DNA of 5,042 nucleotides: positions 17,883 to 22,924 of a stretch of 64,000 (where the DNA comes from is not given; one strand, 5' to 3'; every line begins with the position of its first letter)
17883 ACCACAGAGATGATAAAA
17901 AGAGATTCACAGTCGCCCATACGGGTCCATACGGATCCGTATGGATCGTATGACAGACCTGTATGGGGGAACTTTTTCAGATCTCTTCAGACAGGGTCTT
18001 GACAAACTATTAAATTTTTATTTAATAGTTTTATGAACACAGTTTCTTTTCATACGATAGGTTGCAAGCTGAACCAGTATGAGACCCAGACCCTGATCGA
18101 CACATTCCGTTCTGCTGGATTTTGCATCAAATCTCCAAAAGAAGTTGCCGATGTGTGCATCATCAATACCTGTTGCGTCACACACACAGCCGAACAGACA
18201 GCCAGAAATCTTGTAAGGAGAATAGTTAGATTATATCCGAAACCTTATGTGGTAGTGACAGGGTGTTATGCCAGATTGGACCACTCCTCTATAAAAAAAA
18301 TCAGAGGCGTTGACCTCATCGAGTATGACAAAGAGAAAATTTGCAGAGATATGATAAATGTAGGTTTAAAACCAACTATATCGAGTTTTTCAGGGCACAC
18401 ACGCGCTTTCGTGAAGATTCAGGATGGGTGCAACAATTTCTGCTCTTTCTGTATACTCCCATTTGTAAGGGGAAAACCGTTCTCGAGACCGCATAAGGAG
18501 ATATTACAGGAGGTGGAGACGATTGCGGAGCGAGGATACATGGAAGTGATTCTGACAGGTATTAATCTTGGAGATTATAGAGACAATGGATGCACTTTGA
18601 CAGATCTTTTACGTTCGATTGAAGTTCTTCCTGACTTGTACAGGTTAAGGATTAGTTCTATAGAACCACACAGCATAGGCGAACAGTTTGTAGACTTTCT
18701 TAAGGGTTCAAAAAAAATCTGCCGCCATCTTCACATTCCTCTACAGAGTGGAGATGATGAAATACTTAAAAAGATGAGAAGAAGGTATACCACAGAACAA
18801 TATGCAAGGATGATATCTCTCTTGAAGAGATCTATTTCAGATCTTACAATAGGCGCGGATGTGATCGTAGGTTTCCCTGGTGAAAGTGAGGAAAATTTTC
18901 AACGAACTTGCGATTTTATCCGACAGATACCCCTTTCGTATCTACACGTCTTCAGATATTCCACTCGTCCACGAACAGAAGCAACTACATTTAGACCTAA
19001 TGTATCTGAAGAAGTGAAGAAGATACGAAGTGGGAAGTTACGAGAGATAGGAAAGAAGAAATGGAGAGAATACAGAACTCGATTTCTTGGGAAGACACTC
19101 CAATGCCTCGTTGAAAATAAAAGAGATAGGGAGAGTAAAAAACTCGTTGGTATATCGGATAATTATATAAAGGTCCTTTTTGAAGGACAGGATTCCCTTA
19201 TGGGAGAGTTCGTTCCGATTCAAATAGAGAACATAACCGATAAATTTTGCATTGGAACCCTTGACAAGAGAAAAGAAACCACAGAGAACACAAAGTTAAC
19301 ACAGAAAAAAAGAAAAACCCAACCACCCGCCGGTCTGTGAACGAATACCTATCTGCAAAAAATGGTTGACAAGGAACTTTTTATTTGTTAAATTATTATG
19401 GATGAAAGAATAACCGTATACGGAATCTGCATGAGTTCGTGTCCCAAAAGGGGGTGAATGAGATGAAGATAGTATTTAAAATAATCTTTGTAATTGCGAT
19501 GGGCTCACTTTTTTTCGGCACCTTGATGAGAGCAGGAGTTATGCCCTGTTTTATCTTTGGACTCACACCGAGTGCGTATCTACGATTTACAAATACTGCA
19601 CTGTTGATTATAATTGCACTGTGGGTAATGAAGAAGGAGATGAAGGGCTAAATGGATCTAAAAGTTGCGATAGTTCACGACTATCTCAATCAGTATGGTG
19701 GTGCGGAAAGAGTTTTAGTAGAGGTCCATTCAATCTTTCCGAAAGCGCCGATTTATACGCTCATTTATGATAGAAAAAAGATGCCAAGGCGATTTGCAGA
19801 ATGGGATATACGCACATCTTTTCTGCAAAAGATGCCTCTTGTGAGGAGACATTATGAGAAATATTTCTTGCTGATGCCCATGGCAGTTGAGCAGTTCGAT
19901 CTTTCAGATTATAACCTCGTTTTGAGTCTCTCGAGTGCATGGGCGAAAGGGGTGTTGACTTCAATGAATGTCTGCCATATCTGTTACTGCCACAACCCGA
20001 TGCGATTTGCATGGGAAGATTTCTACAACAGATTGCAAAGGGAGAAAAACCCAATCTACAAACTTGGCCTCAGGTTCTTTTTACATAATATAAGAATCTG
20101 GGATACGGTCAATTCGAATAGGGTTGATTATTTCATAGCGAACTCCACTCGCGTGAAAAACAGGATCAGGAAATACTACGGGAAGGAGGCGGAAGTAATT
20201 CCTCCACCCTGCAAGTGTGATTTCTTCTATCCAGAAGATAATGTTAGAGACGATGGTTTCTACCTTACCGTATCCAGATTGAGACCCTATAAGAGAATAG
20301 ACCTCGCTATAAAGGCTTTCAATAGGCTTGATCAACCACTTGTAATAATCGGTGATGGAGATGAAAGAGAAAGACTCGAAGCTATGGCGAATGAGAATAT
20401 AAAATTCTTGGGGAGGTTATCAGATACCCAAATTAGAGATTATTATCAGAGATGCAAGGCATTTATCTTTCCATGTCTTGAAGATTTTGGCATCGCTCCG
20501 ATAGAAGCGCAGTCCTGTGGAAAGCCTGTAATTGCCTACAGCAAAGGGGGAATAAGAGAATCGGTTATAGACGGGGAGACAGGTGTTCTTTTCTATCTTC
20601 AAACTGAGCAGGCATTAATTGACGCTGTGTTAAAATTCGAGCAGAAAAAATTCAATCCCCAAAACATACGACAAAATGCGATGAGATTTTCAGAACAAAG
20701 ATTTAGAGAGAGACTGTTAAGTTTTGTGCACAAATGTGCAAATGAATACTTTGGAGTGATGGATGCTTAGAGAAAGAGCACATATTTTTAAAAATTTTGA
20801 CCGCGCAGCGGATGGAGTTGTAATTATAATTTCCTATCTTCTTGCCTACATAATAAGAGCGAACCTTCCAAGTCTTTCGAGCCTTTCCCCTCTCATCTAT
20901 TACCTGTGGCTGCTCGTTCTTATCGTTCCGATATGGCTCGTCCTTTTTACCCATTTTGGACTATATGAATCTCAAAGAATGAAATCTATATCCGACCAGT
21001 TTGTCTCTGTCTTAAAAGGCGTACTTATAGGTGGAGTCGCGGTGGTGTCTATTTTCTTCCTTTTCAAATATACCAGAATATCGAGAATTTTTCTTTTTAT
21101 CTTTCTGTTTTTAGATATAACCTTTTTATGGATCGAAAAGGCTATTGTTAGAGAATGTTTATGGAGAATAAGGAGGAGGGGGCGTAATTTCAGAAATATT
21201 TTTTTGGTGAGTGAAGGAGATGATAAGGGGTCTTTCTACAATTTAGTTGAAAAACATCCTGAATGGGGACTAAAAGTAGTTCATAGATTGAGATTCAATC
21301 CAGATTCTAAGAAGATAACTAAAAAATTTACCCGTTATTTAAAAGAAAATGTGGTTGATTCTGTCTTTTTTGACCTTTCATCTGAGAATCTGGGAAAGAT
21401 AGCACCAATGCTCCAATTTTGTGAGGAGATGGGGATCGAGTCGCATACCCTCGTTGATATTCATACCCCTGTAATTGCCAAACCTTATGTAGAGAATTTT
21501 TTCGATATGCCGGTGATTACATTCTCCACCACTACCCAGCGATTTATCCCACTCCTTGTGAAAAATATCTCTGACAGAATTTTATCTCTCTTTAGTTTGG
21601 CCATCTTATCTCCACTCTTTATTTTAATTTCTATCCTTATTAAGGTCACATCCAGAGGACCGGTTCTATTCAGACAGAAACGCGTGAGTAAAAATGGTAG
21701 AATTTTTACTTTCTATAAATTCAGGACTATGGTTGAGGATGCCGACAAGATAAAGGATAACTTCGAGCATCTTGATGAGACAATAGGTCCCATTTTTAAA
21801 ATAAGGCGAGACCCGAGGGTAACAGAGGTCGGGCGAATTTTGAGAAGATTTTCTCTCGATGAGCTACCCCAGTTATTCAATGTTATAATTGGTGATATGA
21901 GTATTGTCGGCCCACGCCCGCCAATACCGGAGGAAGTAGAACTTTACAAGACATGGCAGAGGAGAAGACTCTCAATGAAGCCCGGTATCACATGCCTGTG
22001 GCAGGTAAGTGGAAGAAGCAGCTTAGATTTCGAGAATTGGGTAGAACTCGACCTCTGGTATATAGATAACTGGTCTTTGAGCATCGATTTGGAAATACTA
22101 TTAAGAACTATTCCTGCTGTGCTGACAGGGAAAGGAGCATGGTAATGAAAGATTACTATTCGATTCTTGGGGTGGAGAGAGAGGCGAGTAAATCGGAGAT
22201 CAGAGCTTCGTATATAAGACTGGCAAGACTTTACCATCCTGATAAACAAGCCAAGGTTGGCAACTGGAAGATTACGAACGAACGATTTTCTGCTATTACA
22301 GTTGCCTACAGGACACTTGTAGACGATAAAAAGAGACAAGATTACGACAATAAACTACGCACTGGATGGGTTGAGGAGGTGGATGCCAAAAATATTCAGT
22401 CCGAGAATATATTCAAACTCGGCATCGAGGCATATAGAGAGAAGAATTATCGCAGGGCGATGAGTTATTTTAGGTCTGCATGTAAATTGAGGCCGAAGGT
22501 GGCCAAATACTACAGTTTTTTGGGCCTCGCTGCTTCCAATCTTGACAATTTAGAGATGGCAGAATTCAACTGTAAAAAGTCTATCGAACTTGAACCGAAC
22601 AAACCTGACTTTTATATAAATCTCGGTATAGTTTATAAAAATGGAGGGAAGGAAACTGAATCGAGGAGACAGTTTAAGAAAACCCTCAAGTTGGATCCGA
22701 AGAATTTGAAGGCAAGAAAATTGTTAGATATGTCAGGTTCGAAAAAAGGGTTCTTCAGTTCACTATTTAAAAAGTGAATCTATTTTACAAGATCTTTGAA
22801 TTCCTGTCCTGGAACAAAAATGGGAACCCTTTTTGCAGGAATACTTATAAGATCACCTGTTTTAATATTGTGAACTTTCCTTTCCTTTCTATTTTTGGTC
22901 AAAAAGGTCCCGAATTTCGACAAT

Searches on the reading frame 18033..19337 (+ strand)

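Call 52: search_protein_families(library=pfam, proteins=[window:18033-19337:+], max_evalue=0.00001)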
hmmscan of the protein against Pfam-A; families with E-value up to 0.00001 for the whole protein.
window:18033-19337:+ (435 aa): 2 families
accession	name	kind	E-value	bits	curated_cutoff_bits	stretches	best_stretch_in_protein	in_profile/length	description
PF04055.27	Radical_SAM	-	2.9e-26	93.1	29.5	1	128-296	2-166/166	Radical SAM superfamily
PF00919.26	UPF0004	-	1.3e-22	80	27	1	4-95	2-95/98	Uncharacterized protein family UPF0004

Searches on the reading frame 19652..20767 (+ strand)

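Call 52: search_protein_families(library=pfam, proteins=[window:19652-20767:+], max_evalue=0.00001)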
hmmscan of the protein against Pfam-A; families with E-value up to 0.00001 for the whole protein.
window:19652-20767:+ (372 aa): 3 families
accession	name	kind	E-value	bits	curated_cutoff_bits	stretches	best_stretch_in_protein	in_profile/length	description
PF00534.26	Glycos_transf_1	-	2e-34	119.1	26.4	1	200-343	14-169/172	Glycosyl transferases group 1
PF13692.12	Glyco_trans_1_4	-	4.3e-27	95.5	27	1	205-328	5-138/142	Glycosyl transferases group 1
PF13439.12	Glyco_transf_4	-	1.2e-08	35.6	28.5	1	15-186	1-165/170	Glycosyltransferase Family 4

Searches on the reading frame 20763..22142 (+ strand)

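Call 52: search_protein_families(library=pfam, proteins=[window:20763-22142:+], max_evalue=0.00001)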
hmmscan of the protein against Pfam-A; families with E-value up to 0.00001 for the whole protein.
window:20763-22142:+ (460 aa): 2 families
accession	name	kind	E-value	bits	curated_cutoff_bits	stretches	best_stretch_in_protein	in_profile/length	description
PF02397.22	Bac_transf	-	2e-67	226.6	27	1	267-454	1-178/179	Bacterial sugar transferase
PF13727.12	CoA_binding_3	-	3.7e-13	50.3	25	1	65-222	3-166/175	CoA-binding domain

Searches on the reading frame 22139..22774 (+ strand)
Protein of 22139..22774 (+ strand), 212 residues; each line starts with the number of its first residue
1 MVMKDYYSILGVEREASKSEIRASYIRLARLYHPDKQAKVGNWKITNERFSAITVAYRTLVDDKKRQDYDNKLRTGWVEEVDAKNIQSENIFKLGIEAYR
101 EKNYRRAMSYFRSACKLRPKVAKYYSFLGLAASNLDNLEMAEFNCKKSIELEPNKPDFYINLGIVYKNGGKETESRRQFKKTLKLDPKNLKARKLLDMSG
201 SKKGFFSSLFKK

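Call 52: search_protein_families(library=pfam, proteins=[window:22139-22774:+], max_evalue=0.00001)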
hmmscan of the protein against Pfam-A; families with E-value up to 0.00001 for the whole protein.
window:22139-22774:+ (212 aa): 6 families
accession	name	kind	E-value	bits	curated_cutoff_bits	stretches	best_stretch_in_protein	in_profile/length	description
PF00226.36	DnaJ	-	1.1e-19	70.8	27.8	1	5-70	1-63/63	DnaJ domain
PF07719.23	TPR_2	-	8.5e-16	57.2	27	0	157-189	2-34/34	Tetratricopeptide repeat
PF00515.34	TPR_1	-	5.3e-14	51.8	27.8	0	122-154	1-33/34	Tetratricopeptide repeat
PF13181.12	TPR_8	-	1.3e-13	50.4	25.7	0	122-154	1-33/34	Tetratricopeptide repeat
PF13431.12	TPR_17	-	2.7e-10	40.1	24.4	0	145-175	2-32/34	Tetratricopeptide repeat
PF13414.12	TPR_11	-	2.9e-08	33.7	26.8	0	146-168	18-40/42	TPR repeat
